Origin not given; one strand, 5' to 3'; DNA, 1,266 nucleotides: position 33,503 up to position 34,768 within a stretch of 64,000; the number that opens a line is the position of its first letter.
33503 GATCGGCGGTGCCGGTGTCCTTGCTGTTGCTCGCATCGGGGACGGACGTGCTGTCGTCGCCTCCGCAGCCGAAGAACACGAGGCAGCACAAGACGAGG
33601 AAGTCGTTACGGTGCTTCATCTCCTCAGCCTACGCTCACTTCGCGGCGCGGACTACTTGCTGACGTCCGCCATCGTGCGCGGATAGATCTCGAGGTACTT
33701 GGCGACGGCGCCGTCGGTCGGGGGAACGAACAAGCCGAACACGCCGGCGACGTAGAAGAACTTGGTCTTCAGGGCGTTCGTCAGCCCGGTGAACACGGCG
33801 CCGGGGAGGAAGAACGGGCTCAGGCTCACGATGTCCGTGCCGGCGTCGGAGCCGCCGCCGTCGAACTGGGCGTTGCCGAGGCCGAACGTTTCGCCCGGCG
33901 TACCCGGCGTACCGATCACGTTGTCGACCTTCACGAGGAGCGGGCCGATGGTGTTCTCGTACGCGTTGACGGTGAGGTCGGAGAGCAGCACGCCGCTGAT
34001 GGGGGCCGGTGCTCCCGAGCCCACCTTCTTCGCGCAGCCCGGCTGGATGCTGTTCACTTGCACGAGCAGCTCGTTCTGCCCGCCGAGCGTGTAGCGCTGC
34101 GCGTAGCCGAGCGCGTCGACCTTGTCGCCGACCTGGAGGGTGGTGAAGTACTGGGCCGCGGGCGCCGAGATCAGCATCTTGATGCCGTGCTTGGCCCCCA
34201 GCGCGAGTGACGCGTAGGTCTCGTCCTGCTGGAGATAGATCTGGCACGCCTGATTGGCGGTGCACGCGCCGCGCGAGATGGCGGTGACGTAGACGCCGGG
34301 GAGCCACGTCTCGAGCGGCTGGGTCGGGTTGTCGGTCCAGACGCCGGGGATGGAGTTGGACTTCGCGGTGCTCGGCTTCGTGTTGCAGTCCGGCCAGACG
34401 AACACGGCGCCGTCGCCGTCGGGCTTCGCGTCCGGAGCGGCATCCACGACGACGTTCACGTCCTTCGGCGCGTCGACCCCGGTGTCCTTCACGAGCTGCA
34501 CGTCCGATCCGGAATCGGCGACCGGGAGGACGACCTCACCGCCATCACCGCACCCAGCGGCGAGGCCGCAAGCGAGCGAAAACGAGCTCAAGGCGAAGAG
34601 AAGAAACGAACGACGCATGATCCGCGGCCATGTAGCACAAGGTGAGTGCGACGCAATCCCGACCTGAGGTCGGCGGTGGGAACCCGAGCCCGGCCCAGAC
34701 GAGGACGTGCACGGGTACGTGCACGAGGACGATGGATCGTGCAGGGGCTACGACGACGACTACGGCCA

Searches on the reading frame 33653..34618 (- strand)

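Call 49: search_protein_families(library=pfam, proteins=[window:33653-34618:-], max_evalue=1)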
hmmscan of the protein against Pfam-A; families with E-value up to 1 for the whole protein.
window:33653-34618:- (321 aa): 1 family
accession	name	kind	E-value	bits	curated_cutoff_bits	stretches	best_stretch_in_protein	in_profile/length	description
PF03823.19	Neurokinin_B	-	0.22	12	25.1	1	1-33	1-33/58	Neurokinin B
